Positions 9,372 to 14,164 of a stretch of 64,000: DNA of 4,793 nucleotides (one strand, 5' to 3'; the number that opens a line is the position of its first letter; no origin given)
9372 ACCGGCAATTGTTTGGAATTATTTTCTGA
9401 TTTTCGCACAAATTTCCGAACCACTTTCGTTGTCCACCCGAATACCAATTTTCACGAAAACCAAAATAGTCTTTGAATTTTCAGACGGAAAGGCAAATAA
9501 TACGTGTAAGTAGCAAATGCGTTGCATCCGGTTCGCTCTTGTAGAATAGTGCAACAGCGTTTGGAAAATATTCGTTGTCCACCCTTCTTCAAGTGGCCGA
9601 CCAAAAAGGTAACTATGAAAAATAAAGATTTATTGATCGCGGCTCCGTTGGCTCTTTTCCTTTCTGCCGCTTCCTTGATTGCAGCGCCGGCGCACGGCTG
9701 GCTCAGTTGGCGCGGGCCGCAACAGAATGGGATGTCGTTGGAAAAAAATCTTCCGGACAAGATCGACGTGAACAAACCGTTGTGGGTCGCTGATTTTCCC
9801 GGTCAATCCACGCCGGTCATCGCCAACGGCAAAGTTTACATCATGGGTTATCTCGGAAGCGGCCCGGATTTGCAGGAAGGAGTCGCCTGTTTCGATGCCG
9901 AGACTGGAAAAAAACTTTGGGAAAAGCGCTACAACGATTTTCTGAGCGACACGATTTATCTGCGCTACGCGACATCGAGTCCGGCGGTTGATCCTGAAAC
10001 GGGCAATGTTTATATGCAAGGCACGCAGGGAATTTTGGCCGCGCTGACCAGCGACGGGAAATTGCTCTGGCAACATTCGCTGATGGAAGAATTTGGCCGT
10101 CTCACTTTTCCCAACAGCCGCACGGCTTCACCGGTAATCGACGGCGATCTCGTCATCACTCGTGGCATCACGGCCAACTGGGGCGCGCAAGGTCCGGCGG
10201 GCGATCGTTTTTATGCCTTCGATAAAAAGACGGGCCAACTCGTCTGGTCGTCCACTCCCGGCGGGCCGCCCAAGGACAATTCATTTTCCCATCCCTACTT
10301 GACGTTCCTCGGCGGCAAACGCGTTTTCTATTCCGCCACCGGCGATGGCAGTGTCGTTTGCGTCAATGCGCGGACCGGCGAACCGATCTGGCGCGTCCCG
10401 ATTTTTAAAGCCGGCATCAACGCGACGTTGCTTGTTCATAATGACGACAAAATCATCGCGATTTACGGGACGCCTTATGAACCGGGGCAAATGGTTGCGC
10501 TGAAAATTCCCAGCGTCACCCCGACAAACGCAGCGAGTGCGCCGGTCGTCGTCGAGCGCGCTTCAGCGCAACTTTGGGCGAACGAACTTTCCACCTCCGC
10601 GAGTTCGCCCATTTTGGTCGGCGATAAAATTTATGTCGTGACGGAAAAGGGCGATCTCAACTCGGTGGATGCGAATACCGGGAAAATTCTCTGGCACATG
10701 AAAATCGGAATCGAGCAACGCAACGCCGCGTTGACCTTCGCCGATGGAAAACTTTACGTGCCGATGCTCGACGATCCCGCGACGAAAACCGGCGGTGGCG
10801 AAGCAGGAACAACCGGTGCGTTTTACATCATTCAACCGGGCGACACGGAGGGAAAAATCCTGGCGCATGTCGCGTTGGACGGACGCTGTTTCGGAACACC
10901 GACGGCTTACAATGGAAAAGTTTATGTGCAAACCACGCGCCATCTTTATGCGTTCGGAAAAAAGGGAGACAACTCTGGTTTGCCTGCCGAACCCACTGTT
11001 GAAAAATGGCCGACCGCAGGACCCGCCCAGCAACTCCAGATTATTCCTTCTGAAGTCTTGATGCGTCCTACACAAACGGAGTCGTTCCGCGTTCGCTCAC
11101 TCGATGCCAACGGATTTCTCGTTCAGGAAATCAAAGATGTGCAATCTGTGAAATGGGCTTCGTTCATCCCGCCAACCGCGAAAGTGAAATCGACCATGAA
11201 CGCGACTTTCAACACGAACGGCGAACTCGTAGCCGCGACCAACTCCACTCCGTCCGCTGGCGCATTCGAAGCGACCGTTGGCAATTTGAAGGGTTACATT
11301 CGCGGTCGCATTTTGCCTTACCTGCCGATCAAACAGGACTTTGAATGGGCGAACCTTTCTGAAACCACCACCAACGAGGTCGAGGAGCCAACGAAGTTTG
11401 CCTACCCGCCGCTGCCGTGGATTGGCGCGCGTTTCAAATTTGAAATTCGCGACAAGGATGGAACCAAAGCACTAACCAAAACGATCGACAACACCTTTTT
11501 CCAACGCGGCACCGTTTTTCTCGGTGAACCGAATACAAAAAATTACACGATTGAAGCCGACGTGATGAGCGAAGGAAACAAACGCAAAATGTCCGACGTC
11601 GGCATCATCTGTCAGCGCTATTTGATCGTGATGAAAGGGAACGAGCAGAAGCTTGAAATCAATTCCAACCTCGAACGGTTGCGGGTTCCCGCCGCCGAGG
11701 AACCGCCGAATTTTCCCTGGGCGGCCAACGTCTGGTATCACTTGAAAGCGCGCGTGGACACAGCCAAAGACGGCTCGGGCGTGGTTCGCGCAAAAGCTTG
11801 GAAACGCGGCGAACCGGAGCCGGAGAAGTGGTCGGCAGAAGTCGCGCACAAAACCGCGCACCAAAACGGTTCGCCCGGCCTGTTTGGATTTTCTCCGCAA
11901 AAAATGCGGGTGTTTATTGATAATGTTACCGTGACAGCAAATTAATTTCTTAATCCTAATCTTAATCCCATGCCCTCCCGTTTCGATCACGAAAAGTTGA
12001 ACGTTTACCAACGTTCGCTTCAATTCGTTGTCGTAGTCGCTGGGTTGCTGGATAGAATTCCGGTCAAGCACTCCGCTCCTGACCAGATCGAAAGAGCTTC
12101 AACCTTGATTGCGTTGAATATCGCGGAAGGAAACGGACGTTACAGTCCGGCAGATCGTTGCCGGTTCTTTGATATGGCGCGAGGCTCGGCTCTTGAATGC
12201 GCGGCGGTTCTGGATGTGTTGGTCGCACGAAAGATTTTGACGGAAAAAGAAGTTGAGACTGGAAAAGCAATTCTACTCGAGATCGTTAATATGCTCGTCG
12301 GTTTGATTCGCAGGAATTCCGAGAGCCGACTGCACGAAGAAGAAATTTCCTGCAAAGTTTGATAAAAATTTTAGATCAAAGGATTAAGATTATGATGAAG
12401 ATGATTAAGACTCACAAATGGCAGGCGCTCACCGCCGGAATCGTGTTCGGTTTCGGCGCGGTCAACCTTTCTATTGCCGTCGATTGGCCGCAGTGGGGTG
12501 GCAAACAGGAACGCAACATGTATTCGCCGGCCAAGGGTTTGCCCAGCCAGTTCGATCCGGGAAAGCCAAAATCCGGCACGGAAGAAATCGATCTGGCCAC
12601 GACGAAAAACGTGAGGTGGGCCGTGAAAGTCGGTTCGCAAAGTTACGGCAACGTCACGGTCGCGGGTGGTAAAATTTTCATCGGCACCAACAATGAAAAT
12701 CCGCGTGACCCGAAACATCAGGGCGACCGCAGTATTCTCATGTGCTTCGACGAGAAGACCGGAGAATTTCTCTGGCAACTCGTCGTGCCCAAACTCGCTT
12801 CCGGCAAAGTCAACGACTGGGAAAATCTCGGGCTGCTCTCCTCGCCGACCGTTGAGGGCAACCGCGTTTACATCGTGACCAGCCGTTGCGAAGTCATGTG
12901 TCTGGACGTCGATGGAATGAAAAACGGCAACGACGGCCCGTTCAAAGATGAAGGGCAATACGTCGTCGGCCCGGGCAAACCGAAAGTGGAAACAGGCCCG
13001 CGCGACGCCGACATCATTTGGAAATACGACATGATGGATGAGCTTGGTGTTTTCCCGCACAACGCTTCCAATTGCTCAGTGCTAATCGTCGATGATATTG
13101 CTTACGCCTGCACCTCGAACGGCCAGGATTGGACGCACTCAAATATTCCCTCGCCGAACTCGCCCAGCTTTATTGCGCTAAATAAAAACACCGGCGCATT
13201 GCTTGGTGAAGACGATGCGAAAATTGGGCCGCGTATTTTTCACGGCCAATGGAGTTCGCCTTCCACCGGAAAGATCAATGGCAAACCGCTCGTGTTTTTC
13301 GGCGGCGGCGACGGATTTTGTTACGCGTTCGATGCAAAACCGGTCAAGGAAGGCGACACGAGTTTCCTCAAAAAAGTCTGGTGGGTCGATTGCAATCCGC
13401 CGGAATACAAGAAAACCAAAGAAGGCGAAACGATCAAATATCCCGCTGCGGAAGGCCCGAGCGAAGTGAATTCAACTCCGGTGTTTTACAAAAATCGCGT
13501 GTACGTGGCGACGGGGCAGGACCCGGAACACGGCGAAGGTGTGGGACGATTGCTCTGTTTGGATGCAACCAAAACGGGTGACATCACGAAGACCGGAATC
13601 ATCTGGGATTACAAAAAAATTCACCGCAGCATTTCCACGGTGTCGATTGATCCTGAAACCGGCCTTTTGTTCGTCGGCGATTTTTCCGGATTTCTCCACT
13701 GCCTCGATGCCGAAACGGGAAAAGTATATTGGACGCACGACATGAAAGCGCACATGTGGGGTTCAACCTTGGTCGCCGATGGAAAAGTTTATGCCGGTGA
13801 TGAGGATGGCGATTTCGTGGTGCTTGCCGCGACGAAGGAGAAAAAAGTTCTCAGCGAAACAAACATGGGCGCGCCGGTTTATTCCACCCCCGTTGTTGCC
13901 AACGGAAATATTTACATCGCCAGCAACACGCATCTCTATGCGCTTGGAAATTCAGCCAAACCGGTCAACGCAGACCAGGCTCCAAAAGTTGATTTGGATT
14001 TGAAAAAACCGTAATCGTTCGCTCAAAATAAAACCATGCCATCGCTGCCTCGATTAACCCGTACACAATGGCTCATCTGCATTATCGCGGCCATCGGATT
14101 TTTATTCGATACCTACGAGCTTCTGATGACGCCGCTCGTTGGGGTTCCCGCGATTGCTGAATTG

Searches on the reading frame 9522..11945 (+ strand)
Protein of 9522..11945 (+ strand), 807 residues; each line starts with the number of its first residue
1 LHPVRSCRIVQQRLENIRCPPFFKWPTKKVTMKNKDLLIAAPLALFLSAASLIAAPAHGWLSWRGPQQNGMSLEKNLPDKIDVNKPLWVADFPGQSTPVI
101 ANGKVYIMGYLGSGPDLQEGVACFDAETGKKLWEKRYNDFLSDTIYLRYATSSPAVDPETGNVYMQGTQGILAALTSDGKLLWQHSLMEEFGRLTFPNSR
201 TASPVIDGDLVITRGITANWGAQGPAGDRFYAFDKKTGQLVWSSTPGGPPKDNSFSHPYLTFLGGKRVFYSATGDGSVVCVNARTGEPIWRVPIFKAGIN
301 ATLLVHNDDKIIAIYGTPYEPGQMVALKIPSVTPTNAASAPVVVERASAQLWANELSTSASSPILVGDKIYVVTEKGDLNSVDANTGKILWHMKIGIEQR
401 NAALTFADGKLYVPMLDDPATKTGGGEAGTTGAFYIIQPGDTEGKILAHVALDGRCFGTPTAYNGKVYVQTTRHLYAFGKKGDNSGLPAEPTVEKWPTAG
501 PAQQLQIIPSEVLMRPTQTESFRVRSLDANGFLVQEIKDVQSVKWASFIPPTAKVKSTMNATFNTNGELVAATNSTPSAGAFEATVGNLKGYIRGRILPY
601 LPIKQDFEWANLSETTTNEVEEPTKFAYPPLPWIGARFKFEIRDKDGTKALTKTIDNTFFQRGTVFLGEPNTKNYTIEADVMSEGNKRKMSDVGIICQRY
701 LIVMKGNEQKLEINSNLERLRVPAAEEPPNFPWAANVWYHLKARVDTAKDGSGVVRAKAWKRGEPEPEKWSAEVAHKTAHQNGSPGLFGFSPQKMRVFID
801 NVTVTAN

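Call 62: search_protein_families(library=pfam, proteins=[window:9522-11945:+], max_evalue=0.0001)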
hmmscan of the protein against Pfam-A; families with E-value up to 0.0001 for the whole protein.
window:9522-11945:+ (807 aa): 3 families
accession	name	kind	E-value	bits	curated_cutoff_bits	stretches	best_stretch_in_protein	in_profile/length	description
PF13360.13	PQQ_2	-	3.9e-33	115.5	27.6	3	231-401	6-151/233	Outer membrane protein assembly factor BamB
PF13570.13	Beta-prop_ACSF4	-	3.4e-16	60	133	1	228-313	113-191/329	Beta-alanine-activating enzyme, beta-propeller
PF01011.28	PQQ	-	5.5e-15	55.5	26.7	0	354-401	44-91/595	Glucose/ethanol/alcohol dehydrogenase, beta-propeller domain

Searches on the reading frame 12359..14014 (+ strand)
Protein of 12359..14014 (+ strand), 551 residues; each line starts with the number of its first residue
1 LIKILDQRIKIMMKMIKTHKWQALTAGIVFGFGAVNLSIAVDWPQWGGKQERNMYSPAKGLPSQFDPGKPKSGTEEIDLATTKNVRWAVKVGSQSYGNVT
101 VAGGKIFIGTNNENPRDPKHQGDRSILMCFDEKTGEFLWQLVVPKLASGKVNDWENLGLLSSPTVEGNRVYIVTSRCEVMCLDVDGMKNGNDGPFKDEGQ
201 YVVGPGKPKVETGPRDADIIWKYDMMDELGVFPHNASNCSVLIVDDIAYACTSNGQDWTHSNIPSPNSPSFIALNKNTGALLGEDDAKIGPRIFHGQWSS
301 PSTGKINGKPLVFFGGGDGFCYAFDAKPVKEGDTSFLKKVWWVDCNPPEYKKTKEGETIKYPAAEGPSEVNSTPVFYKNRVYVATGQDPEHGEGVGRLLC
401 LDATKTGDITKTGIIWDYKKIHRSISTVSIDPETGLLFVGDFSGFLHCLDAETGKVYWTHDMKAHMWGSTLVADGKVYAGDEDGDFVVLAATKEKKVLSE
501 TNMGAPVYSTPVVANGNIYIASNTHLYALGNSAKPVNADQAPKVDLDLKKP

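Call 62: search_protein_families(library=pfam, proteins=[window:12359-14014:+], max_evalue=0.0001)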
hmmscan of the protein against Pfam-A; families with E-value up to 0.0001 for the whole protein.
window:12359-14014:+ (551 aa): 2 families
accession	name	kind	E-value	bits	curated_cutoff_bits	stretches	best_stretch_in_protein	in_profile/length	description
PF13360.13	PQQ_2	-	4.5e-19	69.5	27.6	2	435-492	34-91/233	Outer membrane protein assembly factor BamB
PF13570.13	Beta-prop_ACSF4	-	2.6e-17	63.7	133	1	409-524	78-194/329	Beta-alanine-activating enzyme, beta-propeller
